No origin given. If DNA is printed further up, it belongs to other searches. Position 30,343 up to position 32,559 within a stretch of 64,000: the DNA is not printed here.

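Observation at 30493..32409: NapH/NosH-like membrane ferredoxin fused to tandem HMA-like domains that lack the metal-binding CxxC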

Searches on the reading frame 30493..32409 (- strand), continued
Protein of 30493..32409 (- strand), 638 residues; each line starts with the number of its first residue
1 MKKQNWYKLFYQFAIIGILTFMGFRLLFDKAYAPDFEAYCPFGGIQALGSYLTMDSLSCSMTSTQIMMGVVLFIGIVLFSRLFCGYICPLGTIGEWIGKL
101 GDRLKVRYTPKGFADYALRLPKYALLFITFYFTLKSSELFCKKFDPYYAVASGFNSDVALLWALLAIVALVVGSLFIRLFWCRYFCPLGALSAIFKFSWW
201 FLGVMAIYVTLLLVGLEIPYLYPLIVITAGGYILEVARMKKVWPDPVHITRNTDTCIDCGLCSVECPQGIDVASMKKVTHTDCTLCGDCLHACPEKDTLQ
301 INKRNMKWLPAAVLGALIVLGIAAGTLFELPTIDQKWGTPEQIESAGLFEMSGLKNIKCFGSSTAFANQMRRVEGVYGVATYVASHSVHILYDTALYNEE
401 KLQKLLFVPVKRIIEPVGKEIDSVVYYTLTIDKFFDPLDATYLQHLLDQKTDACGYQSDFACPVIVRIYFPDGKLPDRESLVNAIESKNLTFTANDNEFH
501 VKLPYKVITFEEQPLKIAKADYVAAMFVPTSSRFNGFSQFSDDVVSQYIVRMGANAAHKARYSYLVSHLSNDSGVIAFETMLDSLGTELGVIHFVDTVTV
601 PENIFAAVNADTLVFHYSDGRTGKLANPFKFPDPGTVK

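Call 8: find_homologous_proteins(query=window:30493-32409:-, max_evalue=0.00001)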
Query window:30493-32409:- (638 aa): 1658 proteins with E <= 0.00001 among 8000 candidates; the best 120 are listed.
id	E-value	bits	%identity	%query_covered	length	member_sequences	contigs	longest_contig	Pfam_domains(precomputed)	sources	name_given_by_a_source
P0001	0.0e+0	1480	100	100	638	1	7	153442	PF14697.12,PF12801.13,PF12797.13,PF00037.33,PF13237.12,PF13183.12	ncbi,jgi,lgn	jgi:polyferredoxin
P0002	0.0e+0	1379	92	100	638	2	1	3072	PF14697.12,PF12801.13,PF12797.13,PF13237.12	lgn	-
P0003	0.0e+0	1379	92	100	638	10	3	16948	PF14697.12,PF12801.13,PF12797.13,PF13237.12,PF13183.12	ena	-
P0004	0.0e+0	1369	91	100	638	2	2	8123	PF14697.12,PF12801.13,PF13237.12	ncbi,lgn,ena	-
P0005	0.0e+0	1362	91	100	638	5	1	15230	PF14697.12,PF12801.13,PF12797.13,PF00037.33,PF13237.12,PF13183.12,PF13187.12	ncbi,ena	-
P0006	0.0e+0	1350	89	100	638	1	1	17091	PF14697.12,PF12801.13,PF12797.13,PF12837.13,PF13237.12,PF13183.12,PF13187.12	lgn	-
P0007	0.0e+0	1348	89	100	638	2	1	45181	PF14697.12,PF12801.13,PF12797.13,PF13237.12,PF13183.12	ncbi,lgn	-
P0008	0.0e+0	1341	89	100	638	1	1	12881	PF12801.13,PF13237.12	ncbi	ncbi:MAG: 4Fe-4S binding protein [Bacteroidales bacterium]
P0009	0.0e+0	1338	87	100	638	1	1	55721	PF14697.12,PF12801.13,PF12797.13,PF00037.33,PF13746.12,PF13237.12,PF13183.12,PF13187.12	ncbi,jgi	-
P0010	0.0e+0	1336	87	100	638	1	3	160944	PF14697.12,PF12801.13,PF12797.13,PF12837.13,PF00037.33,PF13746.12,PF13237.12,PF13183.12,PF13187.12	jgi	jgi:NAD-dependent dihydropyrimidine dehydrogenase PreA subunit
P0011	0.0e+0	1333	88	100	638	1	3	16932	PF14697.12,PF12801.13,PF12797.13,PF00037.33,PF13237.12,PF13183.12,PF13187.12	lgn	-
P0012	0.0e+0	1317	86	100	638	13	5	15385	PF14697.12,PF12801.13,PF13237.12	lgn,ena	-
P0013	0.0e+0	1304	84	100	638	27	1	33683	PF12801.13,PF12797.13,PF12837.13,PF00037.33,PF13237.12,PF13183.12,PF13187.12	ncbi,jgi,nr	ncbi:MAG: 4Fe-4S binding protein [Bacteroidales bacterium]|nr:4Fe-4S binding protein [Bacteroidales 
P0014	0.0e+0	1303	89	97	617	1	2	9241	PF14697.12,PF12801.13,PF12797.13,PF12837.13,PF00037.33,PF13237.12,PF13183.12,PF13187.12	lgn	-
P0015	0.0e+0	1300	85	100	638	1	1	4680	PF14697.12,PF12801.13,PF12797.13,PF13237.12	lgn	-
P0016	0.0e+0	1296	84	100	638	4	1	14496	PF14697.12,PF12801.13,PF13237.12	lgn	-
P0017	0.0e+0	1293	85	100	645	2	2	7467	PF14697.12,PF12801.13,PF12797.13,PF00037.33,PF13237.12,PF13187.12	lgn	-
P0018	0.0e+0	1280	83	100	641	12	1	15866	PF14697.12,PF12801.13,PF12797.13,PF13534.12,PF13237.12,PF13183.12,PF13187.12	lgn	-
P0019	0.0e+0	1278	84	100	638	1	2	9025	PF12801.13,PF12797.13,PF13237.12,PF13183.12,PF13187.12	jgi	-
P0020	0.0e+0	1272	82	100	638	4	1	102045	PF12801.13,PF13237.12,PF13183.12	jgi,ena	jgi:NAD-dependent dihydropyrimidine dehydrogenase PreA subunit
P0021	0.0e+0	1267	82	100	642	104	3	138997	PF14697.12,PF12801.13,PF12797.13,PF00037.33,PF13746.12,PF13237.12,PF13187.12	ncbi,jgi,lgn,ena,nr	ncbi:MAG TPA: 4Fe-4S binding protein [Bacteroidales bacterium]|nr:4Fe-4S binding protein [Bacteroida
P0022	0.0e+0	1249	83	100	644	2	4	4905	PF14697.12,PF12801.13,PF12797.13,PF13237.12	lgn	-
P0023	0.0e+0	1244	82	100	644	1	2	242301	PF14697.12,PF12801.13,PF12797.13,PF12837.13,PF00037.33,PF13237.12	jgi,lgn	jgi:polyferredoxin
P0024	0.0e+0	1240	82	100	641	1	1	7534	PF14697.12,PF12801.13,PF12797.13,PF00037.33,PF13237.12,PF13183.12,PF13187.12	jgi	jgi:polyferredoxin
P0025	0.0e+0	1238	82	100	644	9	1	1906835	PF14697.12,PF12801.13,PF12797.13,PF12837.13,PF00037.33,PF13746.12,PF12838.13,PF13237.12,PF13183.12,PF13187.12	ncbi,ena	-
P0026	0.0e+0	1222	80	100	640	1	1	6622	PF14697.12,PF12801.13,PF12797.13,PF00037.33,PF13534.12,PF13237.12,PF13187.12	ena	-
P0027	0.0e+0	1212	80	100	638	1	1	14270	PF14697.12,PF12801.13,PF12797.13,PF12837.13,PF00037.33,PF13237.12,PF13183.12,PF13187.12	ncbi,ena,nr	ncbi:MAG TPA: 4Fe-4S binding protein [Bacteroidales bacterium]|nr:4Fe-4S binding protein [Bacteroida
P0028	0.0e+0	1205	78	100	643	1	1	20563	PF12801.13,PF13237.12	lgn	-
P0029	0.0e+0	1204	79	100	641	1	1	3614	PF12801.13,PF12797.13,PF00037.33,PF13237.12,PF13183.12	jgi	-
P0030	0.0e+0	1197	79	100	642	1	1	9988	PF14697.12,PF12801.13,PF12797.13,PF12837.13,PF00037.33,PF13237.12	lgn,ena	-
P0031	0.0e+0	1196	78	100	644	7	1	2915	PF12801.13,PF13237.12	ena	-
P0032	0.0e+0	1195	79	100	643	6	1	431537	PF12801.13,PF12797.13,PF13237.12,PF13183.12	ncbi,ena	-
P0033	0.0e+0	1195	79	100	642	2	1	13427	PF12801.13,PF12797.13,PF00037.33,PF13237.12,PF13183.12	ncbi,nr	ncbi:MAG: 4Fe-4S binding protein [Bacteroidales bacterium]|nr:4Fe-4S binding protein [Bacteroidales 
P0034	0.0e+0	1193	78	100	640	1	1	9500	PF14697.12,PF12801.13,PF12797.13,PF00037.33,PF13534.12,PF13237.12,PF13183.12,PF13187.12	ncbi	-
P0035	0.0e+0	1186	76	100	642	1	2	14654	PF14697.12,PF12801.13,PF12797.13,PF13237.12,PF13183.12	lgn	-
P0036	0.0e+0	1180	77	100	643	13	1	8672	PF12801.13,PF12797.13,PF13237.12,PF13183.12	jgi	jgi:Pyruvate/2-oxoacid:ferredoxin oxidoreductase delta subunit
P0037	0.0e+0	1180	77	100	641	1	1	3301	PF12801.13,PF12797.13,PF13237.12,PF13183.12,PF13187.12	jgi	-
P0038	0.0e+0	1178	77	100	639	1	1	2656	PF12801.13,PF12797.13,PF13237.12,PF13183.12,PF13187.12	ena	-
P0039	0.0e+0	1178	77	100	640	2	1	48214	PF12801.13,PF13237.12,PF13183.12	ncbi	ncbi:MAG: 4Fe-4S binding protein [Bacteroidales bacterium]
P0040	0.0e+0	1177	78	100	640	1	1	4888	PF12801.13,PF12797.13,PF00037.33,PF13237.12,PF13183.12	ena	-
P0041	0.0e+0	1177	78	100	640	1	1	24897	PF12801.13,PF12797.13,PF00037.33,PF13237.12,PF13183.12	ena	-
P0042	0.0e+0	1176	78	100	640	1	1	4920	PF12801.13,PF12797.13,PF00037.33,PF13237.12,PF13183.12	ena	-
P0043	0.0e+0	1176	77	100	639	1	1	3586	PF12801.13,PF12797.13,PF13237.12,PF13183.12,PF13187.12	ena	-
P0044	0.0e+0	1176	78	100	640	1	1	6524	PF12801.13,PF12797.13,PF00037.33,PF13237.12,PF13183.12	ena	-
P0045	0.0e+0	1175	78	100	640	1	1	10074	PF12801.13,PF12797.13,PF00037.33,PF13237.12,PF13183.12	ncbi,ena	-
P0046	0.0e+0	1175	77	100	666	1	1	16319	PF12801.13,PF12797.13,PF00037.33,PF13237.12,PF13183.12,PF13187.12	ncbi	-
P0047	0.0e+0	1173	77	100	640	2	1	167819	PF12801.13,PF12797.13,PF00037.33,PF13237.12,PF13183.12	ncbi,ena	-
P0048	0.0e+0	1172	77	100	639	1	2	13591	PF12801.13,PF12797.13,PF00037.33,PF13237.12,PF13183.12,PF13187.12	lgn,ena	-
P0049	0.0e+0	1172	77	100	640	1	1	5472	PF14697.12,PF12801.13,PF12797.13,PF00037.33,PF13746.12,PF13237.12,PF13183.12,PF13187.12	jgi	jgi:polyferredoxin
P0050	0.0e+0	1169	78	100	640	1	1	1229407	PF12801.13,PF12797.13,PF00037.33,PF13237.12,PF13183.12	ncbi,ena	-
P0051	0.0e+0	1167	76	100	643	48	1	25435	PF12801.13,PF12797.13,PF00037.33,PF13237.12,PF13183.12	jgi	jgi:polyferredoxin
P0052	0.0e+0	1166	77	100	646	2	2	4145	PF12801.13,PF12797.13,PF13237.12,PF13183.12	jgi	-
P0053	0.0e+0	1162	77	100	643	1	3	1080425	PF12801.13,PF12797.13,PF13237.12,PF13183.12,PF13187.12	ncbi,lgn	-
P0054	0.0e+0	1160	76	100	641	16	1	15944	PF12801.13,PF12797.13,PF00037.33,PF13237.12,PF13183.12,PF13187.12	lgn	-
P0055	0.0e+0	1160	76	100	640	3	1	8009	PF12801.13,PF12797.13,PF12837.13,PF00037.33,PF13237.12,PF13183.12,PF13187.12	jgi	jgi:polyferredoxin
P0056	0.0e+0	1159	74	100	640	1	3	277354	PF14697.12,PF12801.13,PF12797.13,PF13237.12,PF13183.12,PF13187.12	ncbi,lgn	-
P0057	0.0e+0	1159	75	100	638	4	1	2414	PF12801.13,PF12797.13,PF13237.12,PF13183.12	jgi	jgi:NAD-dependent dihydropyrimidine dehydrogenase PreA subunit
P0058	0.0e+0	1156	76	100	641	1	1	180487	PF12801.13,PF12797.13,PF13237.12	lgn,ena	-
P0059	0.0e+0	1155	75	100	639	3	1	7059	PF12801.13,PF13534.12,PF13237.12,PF13183.12,PF13187.12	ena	-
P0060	0.0e+0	1153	76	100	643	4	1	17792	PF12801.13,PF12797.13,PF00037.33,PF13237.12,PF13183.12,PF13187.12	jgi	jgi:NAD-dependent dihydropyrimidine dehydrogenase PreA subunit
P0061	0.0e+0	1151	75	100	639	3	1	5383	PF14697.12,PF12801.13,PF12797.13,PF13237.12,PF13187.12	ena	-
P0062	0.0e+0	1149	77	100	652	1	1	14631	PF12801.13,PF12797.13,PF13237.12,PF13183.12,PF13187.12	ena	-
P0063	0.0e+0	1148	76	100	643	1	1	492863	PF12801.13,PF12797.13,PF13237.12,PF13183.12,PF13187.12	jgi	jgi:NAD-dependent dihydropyrimidine dehydrogenase PreA subunit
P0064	0.0e+0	1147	76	100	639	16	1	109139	PF14697.12,PF12801.13,PF13237.12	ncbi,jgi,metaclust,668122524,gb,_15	metaclust:\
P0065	0.0e+0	1146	76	100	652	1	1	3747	PF12801.13,PF12797.13,PF13237.12,PF13183.12,PF13187.12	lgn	-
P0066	0.0e+0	1146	76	100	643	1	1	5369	PF12801.13,PF12797.13,PF13237.12,PF13183.12,PF13187.12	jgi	jgi:NAD-dependent dihydropyrimidine dehydrogenase PreA subunit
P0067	0.0e+0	1146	76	100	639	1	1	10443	PF12801.13,PF12797.13,PF00037.33,PF13237.12,PF13183.12,PF13187.12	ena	-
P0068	0.0e+0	1143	76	100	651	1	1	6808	PF12801.13,PF12797.13,PF13237.12,PF13183.12,PF13187.12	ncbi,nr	ncbi:MAG: 4Fe-4S binding protein [Bacteroidota bacterium]|nr:4Fe-4S binding protein [Bacteroidota ba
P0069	0.0e+0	1142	75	100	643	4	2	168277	PF12801.13,PF12797.13,PF00037.33,PF13237.12,PF13183.12,PF13187.12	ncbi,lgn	-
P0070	0.0e+0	1141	75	100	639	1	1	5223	PF12801.13,PF12797.13,PF13237.12,PF13183.12,PF13187.12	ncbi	-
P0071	0.0e+0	1141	75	100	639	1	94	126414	PF12801.13,PF12797.13,PF13237.12,PF13183.12,PF13187.12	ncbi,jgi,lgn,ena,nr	ncbi:MAG: 4Fe-4S binding protein [Bacteroidales bacterium]|jgi:NAD-dependent dihydropyrimidine dehyd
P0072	0.0e+0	1141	75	100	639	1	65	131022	PF12801.13,PF12797.13,PF13237.12,PF13183.12,PF13187.12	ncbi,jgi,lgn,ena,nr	ncbi:MAG: 4Fe-4S binding protein [Bacteroidales bacterium]|jgi:NAD-dependent dihydropyrimidine dehyd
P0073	0.0e+0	1140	74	100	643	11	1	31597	PF12801.13,PF12797.13,PF12837.13,PF00037.33,PF13237.12,PF13183.12,PF13187.12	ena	-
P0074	0.0e+0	1139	75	100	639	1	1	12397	PF12801.13,PF12797.13,PF13237.12,PF13183.12,PF13187.12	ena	-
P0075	0.0e+0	1139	75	100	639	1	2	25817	PF12801.13,PF12797.13,PF13237.12,PF13183.12,PF13187.12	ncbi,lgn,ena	-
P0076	0.0e+0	1139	75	100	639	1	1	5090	PF12801.13,PF12797.13,PF13237.12,PF13183.12,PF13187.12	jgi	-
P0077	0.0e+0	1138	75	99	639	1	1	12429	PF12801.13,PF12797.13,PF13237.12,PF13183.12,PF13187.12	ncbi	-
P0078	0.0e+0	1138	74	100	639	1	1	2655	PF12801.13,PF12797.13,PF13237.12,PF13183.12,PF13187.12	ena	-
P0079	0.0e+0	1138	75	100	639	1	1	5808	PF12801.13,PF12797.13,PF13237.12,PF13183.12,PF13187.12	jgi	-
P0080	0.0e+0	1137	75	100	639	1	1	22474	PF12801.13,PF12797.13,PF13237.12,PF13183.12,PF13187.12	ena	-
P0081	0.0e+0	1137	75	100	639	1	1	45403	PF12801.13,PF12797.13,PF13237.12,PF13183.12,PF13187.12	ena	-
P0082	0.0e+0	1135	74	100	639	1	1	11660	PF12801.13,PF12797.13,PF13237.12,PF13183.12,PF13187.12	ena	-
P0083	0.0e+0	1135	75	100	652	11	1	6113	PF12801.13,PF12797.13,PF00037.33,PF13237.12,PF13183.12,PF13187.12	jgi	-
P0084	0.0e+0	1134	75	100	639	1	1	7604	PF12801.13,PF12797.13,PF13237.12,PF13183.12,PF13187.12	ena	-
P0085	0.0e+0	1134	75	100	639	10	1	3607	PF12801.13,PF12797.13,PF13237.12,PF13183.12,PF13187.12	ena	-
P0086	0.0e+0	1134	74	100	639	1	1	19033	PF12801.13,PF12797.13,PF13237.12,PF13183.12,PF13187.12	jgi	-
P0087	0.0e+0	1133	75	100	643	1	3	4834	PF12801.13,PF12797.13,PF12837.13,PF00037.33,PF13237.12,PF13183.12,PF13187.12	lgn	-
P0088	0.0e+0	1133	75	100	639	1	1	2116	PF12801.13,PF13237.12,PF13183.12,PF13187.12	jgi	-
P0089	0.0e+0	1133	74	100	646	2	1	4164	PF12801.13,PF13237.12,PF13183.12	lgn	-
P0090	0.0e+0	1132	75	100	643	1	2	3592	PF12801.13,PF12797.13,PF12837.13,PF00037.33,PF13237.12,PF13183.12,PF13187.12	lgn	-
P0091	0.0e+0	1132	74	100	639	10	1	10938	PF12801.13,PF12797.13,PF00037.33,PF13237.12,PF13183.12,PF13187.12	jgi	-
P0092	0.0e+0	1131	75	100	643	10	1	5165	PF14697.12,PF12801.13,PF12797.13,PF00037.33,PF13237.12,PF13183.12,PF13187.12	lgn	-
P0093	0.0e+0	1129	75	100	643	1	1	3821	PF12801.13,PF13237.12,PF13183.12,PF13187.12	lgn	-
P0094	0.0e+0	1129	74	100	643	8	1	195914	PF14697.12,PF12801.13,PF12797.13,PF12837.13,PF13237.12,PF13183.12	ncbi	ncbi:MAG: 4Fe-4S binding protein [Bacteroidales bacterium]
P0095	0.0e+0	1126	74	100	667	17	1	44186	PF12801.13,PF12797.13,PF13237.12,PF13183.12,PF13187.12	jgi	jgi:polyferredoxin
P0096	0.0e+0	1124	74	100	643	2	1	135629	PF12801.13,PF12797.13,PF00037.33,PF13237.12,PF13183.12,PF13187.12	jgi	-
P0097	0.0e+0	1119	74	100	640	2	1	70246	PF12801.13,PF13237.12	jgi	jgi:polyferredoxin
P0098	0.0e+0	1107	73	100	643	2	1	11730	PF12801.13,PF13237.12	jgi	jgi:polyferredoxin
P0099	0.0e+0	1104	71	100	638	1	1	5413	PF12801.13,PF12797.13,PF00037.33,PF12838.13,PF13237.12,PF13183.12,PF13187.12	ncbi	-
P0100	0.0e+0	1098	72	100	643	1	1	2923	PF12801.13,PF13237.12,PF13183.12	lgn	-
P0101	0.0e+0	1088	75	96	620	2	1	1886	PF14697.12,PF12801.13,PF12797.13,PF13237.12,PF13183.12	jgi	jgi:Pyruvate/2-oxoacid:ferredoxin oxidoreductase delta subunit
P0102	0.0e+0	1086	71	100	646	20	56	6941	PF12801.13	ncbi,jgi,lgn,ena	-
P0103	0.0e+0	1085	71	100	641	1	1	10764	PF14697.12,PF12801.13,PF12797.13,PF13237.12,PF13183.12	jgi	jgi:polyferredoxin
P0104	0.0e+0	1050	68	100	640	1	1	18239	PF12801.13,PF12797.13,PF13534.12,PF13237.12,PF13183.12,PF13187.12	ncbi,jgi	-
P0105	0.0e+0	1044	77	89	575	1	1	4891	PF12801.13,PF12797.13,PF12837.13,PF13237.12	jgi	-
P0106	0.0e+0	1026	68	99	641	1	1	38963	PF12801.13,PF12797.13,PF00037.33,PF13237.12,PF13183.12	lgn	-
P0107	0.0e+0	1019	73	92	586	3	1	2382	PF12801.13,PF12797.13,PF00037.33,PF13237.12,PF13183.12,PF13187.12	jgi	-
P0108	2.7e-298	1009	68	100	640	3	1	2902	PF12801.13,PF13237.12,PF13187.12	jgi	-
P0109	9.3e-294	994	67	96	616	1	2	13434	PF12801.13,PF12797.13,PF13237.12,PF13183.12,PF13187.12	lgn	-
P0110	7.6e-292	988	65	100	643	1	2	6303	PF12801.13,PF13237.12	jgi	jgi:polyferredoxin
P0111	2.5e-289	980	63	100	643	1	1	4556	PF12801.13,PF13237.12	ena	-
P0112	3.6e-288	976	64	100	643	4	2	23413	PF12801.13,PF13237.12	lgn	-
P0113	5.3e-286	969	64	100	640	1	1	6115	PF12801.13,PF12797.13,PF00037.33,PF13237.12,PF13187.12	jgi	jgi:NAD-dependent dihydropyrimidine dehydrogenase PreA subunit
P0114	3.8e-284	962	64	100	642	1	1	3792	PF12801.13,PF13237.12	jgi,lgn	-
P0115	7.2e-283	958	64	100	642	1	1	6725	PF12801.13,PF13237.12,PF13187.12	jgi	jgi:polyferredoxin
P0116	1.4e-282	957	64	100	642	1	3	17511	PF12801.13,PF13237.12,PF13187.12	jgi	jgi:polyferredoxin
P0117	3.9e-280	949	62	99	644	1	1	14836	PF12801.13,PF13237.12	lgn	-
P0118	1.7e-279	947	62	100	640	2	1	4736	PF12801.13,PF13237.12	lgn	-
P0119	9.9e-279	945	62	99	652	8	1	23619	PF12801.13,PF12797.13,PF12837.13,PF13237.12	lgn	-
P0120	2.8e-278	943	64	97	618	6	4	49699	PF14697.12,PF12801.13,PF12797.13,PF13237.12,PF13183.12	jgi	jgi:polyferredoxin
